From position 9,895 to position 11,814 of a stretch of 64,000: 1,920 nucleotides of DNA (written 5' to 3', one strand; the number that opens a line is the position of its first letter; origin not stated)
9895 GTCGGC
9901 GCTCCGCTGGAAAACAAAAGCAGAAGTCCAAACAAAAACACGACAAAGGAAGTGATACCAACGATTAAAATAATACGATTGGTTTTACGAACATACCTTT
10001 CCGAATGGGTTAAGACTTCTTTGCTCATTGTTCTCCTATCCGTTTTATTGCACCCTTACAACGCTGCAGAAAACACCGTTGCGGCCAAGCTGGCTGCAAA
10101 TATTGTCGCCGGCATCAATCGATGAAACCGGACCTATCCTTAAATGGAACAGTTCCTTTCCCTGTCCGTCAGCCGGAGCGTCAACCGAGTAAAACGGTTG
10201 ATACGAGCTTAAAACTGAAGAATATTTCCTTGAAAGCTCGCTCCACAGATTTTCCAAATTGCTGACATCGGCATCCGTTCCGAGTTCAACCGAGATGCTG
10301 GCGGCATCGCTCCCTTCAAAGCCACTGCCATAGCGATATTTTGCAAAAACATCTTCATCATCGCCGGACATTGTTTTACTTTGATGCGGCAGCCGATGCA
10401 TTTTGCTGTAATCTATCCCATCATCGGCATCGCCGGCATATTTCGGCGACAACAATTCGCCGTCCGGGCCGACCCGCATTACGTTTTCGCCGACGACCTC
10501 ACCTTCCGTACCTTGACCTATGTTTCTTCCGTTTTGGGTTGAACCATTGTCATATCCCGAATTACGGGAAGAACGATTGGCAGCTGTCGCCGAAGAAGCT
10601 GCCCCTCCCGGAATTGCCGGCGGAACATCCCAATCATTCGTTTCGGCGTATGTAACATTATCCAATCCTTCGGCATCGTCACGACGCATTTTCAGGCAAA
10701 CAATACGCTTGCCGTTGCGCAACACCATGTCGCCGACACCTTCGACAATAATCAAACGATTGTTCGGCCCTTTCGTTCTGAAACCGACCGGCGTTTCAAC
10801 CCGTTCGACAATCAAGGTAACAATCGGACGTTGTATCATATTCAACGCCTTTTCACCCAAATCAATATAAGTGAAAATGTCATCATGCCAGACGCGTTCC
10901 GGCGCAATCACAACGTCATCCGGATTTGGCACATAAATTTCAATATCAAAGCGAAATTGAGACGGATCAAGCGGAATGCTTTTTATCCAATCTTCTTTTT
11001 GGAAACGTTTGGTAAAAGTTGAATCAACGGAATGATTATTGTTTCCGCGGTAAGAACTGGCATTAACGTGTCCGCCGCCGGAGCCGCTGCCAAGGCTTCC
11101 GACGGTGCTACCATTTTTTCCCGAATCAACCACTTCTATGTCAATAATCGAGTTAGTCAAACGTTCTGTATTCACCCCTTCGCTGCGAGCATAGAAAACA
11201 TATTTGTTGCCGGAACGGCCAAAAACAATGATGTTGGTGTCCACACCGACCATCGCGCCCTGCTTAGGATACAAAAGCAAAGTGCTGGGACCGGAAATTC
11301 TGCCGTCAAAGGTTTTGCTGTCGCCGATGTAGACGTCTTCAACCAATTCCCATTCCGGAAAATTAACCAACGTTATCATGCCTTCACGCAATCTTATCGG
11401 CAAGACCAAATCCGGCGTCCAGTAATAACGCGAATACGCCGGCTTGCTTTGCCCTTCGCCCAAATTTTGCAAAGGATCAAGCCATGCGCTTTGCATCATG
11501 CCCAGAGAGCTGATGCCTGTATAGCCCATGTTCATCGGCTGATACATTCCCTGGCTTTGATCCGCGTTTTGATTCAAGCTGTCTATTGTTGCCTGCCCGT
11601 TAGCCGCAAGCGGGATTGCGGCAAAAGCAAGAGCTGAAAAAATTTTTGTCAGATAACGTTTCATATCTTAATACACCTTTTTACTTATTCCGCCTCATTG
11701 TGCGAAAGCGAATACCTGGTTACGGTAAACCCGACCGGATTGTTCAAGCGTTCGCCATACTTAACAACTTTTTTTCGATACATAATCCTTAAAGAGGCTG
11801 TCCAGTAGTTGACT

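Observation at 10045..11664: VirB9 enlarged to 539 aa with a C-terminal SPOR-like peptidoglycan-binding module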

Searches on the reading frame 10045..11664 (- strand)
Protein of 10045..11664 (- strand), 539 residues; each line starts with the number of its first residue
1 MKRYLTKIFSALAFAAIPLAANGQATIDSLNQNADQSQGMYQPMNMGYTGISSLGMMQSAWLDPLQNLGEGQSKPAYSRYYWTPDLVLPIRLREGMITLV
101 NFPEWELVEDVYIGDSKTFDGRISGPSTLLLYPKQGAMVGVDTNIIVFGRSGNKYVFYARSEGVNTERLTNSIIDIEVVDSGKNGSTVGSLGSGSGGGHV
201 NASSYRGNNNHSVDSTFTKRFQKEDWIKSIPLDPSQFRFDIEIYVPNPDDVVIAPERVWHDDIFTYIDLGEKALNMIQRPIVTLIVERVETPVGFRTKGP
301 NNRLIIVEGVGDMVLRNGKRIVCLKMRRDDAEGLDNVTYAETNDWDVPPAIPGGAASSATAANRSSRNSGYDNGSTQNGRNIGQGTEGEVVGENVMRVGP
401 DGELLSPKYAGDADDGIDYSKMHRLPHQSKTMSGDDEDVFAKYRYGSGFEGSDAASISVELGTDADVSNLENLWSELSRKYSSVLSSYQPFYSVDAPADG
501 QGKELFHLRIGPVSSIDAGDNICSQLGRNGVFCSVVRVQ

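Call 3: search_protein_families(library=pfam, proteins=[window:10045-11664:-], max_evalue=10)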
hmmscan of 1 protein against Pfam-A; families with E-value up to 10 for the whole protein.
window:10045-11664:- (539 aa): 3 families
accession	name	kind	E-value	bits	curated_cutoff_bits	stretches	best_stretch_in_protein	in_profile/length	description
PF03524.21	CagX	-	1.2e-10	41.9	34.2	1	78-325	4-196/198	Conjugal transfer protein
PF05036.18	SPOR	-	0.00024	21.8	21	1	465-537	13-76/76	SPOR domain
PF13629.12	T2SS-T3SS_pil_N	-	0.022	14.9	23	1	92-154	7-63/72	Pilus formation protein N terminal region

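Call 4: search_protein_families(library=ncbifam, proteins=[window:10045-11664:-], max_evalue=10)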
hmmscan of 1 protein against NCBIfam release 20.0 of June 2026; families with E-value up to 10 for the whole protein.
window:10045-11664:- (539 aa): 1 family
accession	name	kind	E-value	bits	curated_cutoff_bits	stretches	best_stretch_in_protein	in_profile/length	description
TIGR02781.1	VirB9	equivalog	3.6e-06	26.8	217.7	2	250-324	174-243/248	P-type conjugative transfer protein VirB9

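Call 8: find_homologous_proteins(query=window:10045-11664:-)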
Query window:10045-11664:- (539 aa): 1280 proteins with E <= 0.001 among 8000 candidates; the best 120 are listed.
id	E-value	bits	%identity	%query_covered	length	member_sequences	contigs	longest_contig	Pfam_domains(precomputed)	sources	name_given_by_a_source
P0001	0.0e+0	1223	100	100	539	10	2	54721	PF03524.22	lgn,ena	-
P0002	0.0e+0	1055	85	100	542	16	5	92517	PF03524.22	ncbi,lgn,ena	-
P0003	0.0e+0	1054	86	100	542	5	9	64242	PF03524.22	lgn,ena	-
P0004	0.0e+0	1040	84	100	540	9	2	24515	PF03524.22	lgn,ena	-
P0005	0.0e+0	1033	83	100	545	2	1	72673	PF03524.22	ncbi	-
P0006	6.4e-285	964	79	100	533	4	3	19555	PF03524.22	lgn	-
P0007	2.6e-282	955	79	100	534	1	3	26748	PF03524.22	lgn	-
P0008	2.0e-279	946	77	100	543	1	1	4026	PF03524.22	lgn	-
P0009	4.7e-275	931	76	100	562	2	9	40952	PF03524.22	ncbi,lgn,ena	-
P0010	3.7e-264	895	74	100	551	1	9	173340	PF03524.22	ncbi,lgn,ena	-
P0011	1.5e-262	890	74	100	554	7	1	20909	PF03524.22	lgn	-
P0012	7.5e-262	888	73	100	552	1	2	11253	PF03524.22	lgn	-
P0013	2.3e-261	886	71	100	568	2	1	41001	PF03524.22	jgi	-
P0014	4.0e-261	886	73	100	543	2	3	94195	PF03524.22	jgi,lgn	jgi:hypothetical protein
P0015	6.8e-261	885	72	100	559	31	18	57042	PF03524.22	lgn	-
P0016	1.2e-260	884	72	100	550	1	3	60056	PF03524.22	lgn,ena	-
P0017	1.3e-260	884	72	100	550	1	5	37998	PF03524.22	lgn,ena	-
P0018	1.5e-260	884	72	100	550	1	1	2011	PF03524.22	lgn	-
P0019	2.6e-260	883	72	100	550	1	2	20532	PF03524.22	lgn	-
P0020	3.0e-260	883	72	100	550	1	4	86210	PF03524.22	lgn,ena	-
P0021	3.3e-260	882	72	100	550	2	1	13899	PF03524.22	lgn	-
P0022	3.6e-260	882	72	100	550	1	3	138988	PF03524.22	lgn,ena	-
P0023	3.9e-260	882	72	100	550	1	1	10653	PF03524.22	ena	-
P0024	4.7e-260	882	72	100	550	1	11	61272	PF03524.22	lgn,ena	-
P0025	5.4e-260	882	72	100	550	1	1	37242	PF03524.22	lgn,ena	-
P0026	7.1e-260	881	72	100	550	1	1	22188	PF03524.22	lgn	-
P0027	8.8e-260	881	71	100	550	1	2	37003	PF03524.22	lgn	-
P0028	9.9e-260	881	72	100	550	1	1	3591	PF03524.22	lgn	-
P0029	1.1e-259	881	71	100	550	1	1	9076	PF03524.22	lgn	-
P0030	1.3e-259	880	71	100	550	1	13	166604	PF03524.22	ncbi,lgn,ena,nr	ncbi:MAG: TrbG/VirB9 family P-type conjugative transfer protein [Alphaproteobacteria bacterium]|nr:T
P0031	1.5e-259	880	71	100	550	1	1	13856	PF03524.22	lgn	-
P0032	3.4e-259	879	72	100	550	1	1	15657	PF03524.22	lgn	-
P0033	4.5e-259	879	71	100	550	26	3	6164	PF03524.22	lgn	-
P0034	2.5e-258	876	72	100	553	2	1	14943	PF03524.22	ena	-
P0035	2.8e-258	876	72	100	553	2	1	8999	PF03524.22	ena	-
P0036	2.2e-257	873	74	100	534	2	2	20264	PF03524.22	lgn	-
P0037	7.9e-257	871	72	100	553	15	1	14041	PF03524.22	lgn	-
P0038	8.8e-257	871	71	100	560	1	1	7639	PF03524.22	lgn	-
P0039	2.9e-256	869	72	100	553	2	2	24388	PF03524.22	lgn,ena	-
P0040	2.0e-255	867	73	100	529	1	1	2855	PF03524.22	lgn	-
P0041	1.8e-253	860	74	100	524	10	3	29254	PF03524.22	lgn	-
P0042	4.3e-252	856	71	100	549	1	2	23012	PF03524.22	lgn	-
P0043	2.1e-250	850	69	100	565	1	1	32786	PF03524.22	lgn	-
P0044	3.6e-250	849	68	100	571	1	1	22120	PF03524.22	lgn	-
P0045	1.3e-249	847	69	100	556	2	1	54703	PF03524.22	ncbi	-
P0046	2.6e-247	840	66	100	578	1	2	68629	PF03524.22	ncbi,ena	-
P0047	8.7e-246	835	68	100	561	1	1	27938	PF03524.22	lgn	-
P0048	1.2e-245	834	67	100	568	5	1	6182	PF03524.22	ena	-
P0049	6.2e-245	832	68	100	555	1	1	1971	PF03524.22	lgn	-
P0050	6.8e-245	832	68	100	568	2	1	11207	PF03524.22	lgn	-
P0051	1.2e-244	831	69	100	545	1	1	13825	PF03524.22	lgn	-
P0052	4.1e-243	826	67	100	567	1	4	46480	PF03524.22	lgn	-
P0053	1.3e-236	805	67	100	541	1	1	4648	PF03524.22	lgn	-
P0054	2.2e-235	801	67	100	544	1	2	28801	PF03524.22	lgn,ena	-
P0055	4.7e-235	799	67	100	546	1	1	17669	PF03524.22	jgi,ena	-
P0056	6.4e-235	799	65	100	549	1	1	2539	PF03524.22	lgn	-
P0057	1.8e-234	798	67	100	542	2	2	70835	PF03524.22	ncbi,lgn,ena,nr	ncbi:MAG TPA: hypothetical protein DIC64_03325 [Alphaproteobacteria bacterium]|nr:hypothetical prote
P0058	1.8e-233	794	65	100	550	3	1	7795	PF03524.22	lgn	-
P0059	5.1e-233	793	65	99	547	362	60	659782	PF05036.19,PF03524.22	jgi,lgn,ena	-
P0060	5.7e-233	793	66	100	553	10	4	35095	PF03524.22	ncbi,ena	-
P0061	1.2e-232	792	65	100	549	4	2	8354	PF03524.22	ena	-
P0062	1.3e-232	791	66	100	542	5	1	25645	PF03524.22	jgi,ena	-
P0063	2.1e-232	791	65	99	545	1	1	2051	PF03524.22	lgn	-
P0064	5.4e-232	789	67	98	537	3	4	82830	PF03524.22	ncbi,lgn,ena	-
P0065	6.2e-232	789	68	100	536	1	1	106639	PF03524.22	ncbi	-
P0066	9.4e-232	789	65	96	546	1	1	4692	PF05036.19,PF03524.22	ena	-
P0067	1.0e-231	788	66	100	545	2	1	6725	PF03524.22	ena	-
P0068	1.4e-231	788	66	99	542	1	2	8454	PF03524.22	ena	-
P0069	5.2e-231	786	67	95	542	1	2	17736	PF03524.22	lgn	-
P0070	5.5e-231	786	67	100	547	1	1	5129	PF03524.22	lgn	-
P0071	8.1e-231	785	64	98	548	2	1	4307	PF03524.22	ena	-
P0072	1.0e-230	785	66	99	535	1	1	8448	PF03524.22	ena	-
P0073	1.5e-230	785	65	98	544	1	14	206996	PF03524.22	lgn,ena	-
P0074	1.6e-230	785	65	100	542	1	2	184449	PF03524.22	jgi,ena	-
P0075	1.7e-230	784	67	95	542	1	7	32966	PF03524.22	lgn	-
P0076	2.1e-230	784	65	98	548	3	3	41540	PF03524.22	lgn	-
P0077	3.0e-230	784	64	100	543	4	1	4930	PF03524.22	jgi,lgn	jgi:hypothetical protein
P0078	3.4e-230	783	64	99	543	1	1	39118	PF05036.19,PF03524.22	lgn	-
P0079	4.2e-230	783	66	95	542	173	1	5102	PF03524.22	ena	-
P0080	4.5e-230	783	66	100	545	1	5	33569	PF03524.22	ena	-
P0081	4.8e-230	783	66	100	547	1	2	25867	PF03524.22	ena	-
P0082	6.6e-230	782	65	98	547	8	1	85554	PF03524.22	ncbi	-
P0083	8.0e-230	782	65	100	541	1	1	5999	PF03524.22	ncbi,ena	-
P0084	1.3e-229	782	66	98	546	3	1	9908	PF03524.22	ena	-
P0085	1.4e-229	781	66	99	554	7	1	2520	PF05036.19,PF03524.22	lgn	-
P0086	1.8e-229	781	66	95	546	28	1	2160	PF03524.22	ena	-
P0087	1.9e-229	781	64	99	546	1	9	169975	PF05036.19,PF03524.22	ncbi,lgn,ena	-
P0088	2.0e-229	781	64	99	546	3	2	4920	PF05036.19,PF03524.22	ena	-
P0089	2.5e-229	781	70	92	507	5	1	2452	PF03524.22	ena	-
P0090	3.5e-229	780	64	99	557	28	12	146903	PF03524.22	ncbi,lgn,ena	-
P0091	5.1e-229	780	66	100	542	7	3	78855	PF03524.22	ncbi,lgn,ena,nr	ncbi:MAG: TrbG/VirB9 family P-type conjugative transfer protein [Alphaproteobacteria bacterium]|nr:T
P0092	5.2e-229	780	65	100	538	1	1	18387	PF03524.22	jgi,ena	-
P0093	5.4e-229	779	66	100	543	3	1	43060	PF03524.22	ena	-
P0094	1.2e-228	778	66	99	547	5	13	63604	PF05036.19,PF03524.22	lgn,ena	-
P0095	2.2e-228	777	65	100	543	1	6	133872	PF03524.22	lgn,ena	-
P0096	2.3e-228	777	65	99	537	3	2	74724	PF03524.22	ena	-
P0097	2.6e-228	777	65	97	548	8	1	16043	PF05036.19,PF03524.22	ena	-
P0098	2.6e-228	777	66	97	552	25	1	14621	PF05036.19,PF03524.22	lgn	-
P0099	3.1e-228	777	67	96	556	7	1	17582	PF03524.22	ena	-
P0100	3.7e-228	777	66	99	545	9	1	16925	PF03524.22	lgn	-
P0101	4.1e-228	777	64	98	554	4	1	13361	PF03524.22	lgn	-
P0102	4.5e-228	776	65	99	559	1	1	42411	PF03524.22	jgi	-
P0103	5.2e-228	776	67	95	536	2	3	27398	PF03524.22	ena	-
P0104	5.6e-228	776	66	100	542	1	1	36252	PF03524.22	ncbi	-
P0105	5.8e-228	776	65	99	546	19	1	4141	PF05036.19,PF03524.22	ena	-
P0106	6.2e-228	776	66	100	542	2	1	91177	PF03524.22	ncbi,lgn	-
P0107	1.1e-226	772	64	99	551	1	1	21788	PF05036.19,PF03524.22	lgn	-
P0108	1.3e-226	772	67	96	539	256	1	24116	PF03524.22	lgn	-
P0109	2.0e-226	771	66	95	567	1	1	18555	PF03524.22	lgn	-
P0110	2.2e-226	771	63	99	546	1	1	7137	PF03524.22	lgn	-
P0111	3.0e-226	770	66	99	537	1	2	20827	PF03524.22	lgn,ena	-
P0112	3.1e-226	770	67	96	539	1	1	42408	PF03524.22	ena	-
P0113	3.3e-226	770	64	99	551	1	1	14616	PF05036.19,PF03524.22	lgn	-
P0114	4.4e-226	770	63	99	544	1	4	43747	PF05036.19,PF03524.22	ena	-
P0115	4.5e-226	770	66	96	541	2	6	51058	PF05036.19,PF03524.22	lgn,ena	-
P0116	4.6e-226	770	66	98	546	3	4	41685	PF05036.19,PF03524.22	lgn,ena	-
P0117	4.6e-226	770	63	99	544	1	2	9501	PF05036.19,PF03524.22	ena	-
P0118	5.4e-226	770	67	96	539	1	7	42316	PF03524.22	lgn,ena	-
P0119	7.2e-226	769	67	96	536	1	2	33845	PF03524.22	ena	-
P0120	8.8e-226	769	65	98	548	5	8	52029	PF03524.22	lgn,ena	-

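Call 9: search_solved_structures(query=window:10045-11664:-, max_evalue=10, show_alignments=3)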
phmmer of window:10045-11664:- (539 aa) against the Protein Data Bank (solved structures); distinct sequences matched with E-value up to 10: 1.
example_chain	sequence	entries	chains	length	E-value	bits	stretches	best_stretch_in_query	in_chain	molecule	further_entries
8p1s_A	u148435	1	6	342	0.13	14.2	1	51-126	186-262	Bifidobacterium asteroides alpha-L-fucosidase (TT1819)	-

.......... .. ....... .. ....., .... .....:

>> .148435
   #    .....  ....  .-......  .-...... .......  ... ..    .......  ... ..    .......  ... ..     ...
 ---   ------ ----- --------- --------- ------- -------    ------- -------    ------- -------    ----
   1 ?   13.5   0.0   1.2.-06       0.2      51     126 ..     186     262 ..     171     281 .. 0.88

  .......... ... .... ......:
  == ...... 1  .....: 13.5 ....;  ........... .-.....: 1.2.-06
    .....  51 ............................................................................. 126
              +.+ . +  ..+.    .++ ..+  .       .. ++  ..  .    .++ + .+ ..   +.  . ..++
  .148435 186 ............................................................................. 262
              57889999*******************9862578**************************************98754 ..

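Call 21: find_related_loci(query=A2, collection=genome_contigs, flank=6000)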
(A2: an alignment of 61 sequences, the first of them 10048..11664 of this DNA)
Query A2 (539 aa) in genome_contigs; peptide patterns used: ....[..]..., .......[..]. (x = any residue, [..] = any of these).
599 stretches matched a pattern (row limit reached: there are more); 586 encode a relative of the query (tblastn E <= 1e-3); the best 80 are kept; 80 distinct loci.
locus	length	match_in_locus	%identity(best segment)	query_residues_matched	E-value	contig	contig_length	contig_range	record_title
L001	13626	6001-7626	85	1-539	0e+0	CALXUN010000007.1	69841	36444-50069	MAG: uncultured Alphaproteobacteria bacterium isolate BRZ_FB__bin86 genome assembly, contig: BRZ_FB__NODE_532_length_698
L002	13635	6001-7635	83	1-539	0e+0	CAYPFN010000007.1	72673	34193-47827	MAG TPA_asm: uncultured Azospirillaceae bacterium isolate SRP141132_co1_303 genome assembly, contig: NODE_155_length_726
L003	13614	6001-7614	86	1-539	0e+0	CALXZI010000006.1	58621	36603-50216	MAG: uncultured Alphaproteobacteria bacterium isolate BRZ_RN__bin68 genome assembly, contig: BRZ_RN__NODE_529_length_586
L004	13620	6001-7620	84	1-539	0e+0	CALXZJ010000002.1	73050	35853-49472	MAG: uncultured Alphaproteobacteria bacterium isolate BRZ_EQ__bin53 genome assembly, contig: BRZ_EQ__NODE_831_length_730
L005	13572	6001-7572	74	1-539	0e+0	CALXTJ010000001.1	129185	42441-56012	MAG: uncultured Alphaproteobacteria bacterium isolate BRZ_KS__bin114 genome assembly, contig: BRZ_KS__NODE_125_length_12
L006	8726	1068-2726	72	1-539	0e+0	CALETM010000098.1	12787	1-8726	MAG TPA_asm: uncultured Alphaproteobacteria bacterium isolate ERR2619727_bin.69_CONCOCT_v1.1_MAG genome assembly, contig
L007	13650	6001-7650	71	1-539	0e+0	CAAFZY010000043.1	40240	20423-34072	MAG TPA_asm: Alphaproteobacteria bacterium, isolate HGM16767, WGS project CAAFZY010000000 data, contig: SRS475987_54_k11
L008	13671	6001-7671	70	1-539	0e+0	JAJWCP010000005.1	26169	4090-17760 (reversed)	MAG: Proteobacteria bacterium isolate B13_bin.31.fa NODE_360_length_26169_cov_8.669143, whole genome shotgun sequence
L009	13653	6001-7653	74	1-539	0e+0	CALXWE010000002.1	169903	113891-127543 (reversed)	MAG: uncultured Alphaproteobacteria bacterium isolate BRZ_SP__bin53 genome assembly, contig: BRZ_SP__NODE_58_length_1699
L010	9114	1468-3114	66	1-539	0e+0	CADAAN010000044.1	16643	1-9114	MAG: uncultured proteobacterium isolate RUG13121 genome assembly, contig: RUG13121_asm_44, whole genome shotgun sequence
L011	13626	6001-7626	67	1-539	0e+0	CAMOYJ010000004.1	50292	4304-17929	MAG: uncultured Alphaproteobacteria bacterium isolate SRR873604_bin.135_metaWRAP_v1.3_MAG genome assembly, contig: NODE_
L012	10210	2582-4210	66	1-539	0e+0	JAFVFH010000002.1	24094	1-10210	MAG: Alphaproteobacteria bacterium isolate RGIG5118 Roe_deer_Rumen.Co__c34419, whole genome shotgun sequence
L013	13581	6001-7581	67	12-539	0e+0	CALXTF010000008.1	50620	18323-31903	MAG: uncultured Alphaproteobacteria bacterium isolate BRZ_RE__bin26 genome assembly, contig: BRZ_RE__NODE_423_length_506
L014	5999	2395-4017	65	1-539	0e+0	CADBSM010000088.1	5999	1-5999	MAG: uncultured proteobacterium isolate RUG14252 genome assembly, contig: RUG14252_asm_88, whole genome shotgun sequence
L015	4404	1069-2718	64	1-539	0e+0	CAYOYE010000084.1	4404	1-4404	MAG TPA_asm: uncultured Azospirillaceae bacterium isolate SRP222552_co1_183 genome assembly, contig: NODE_27072_length_4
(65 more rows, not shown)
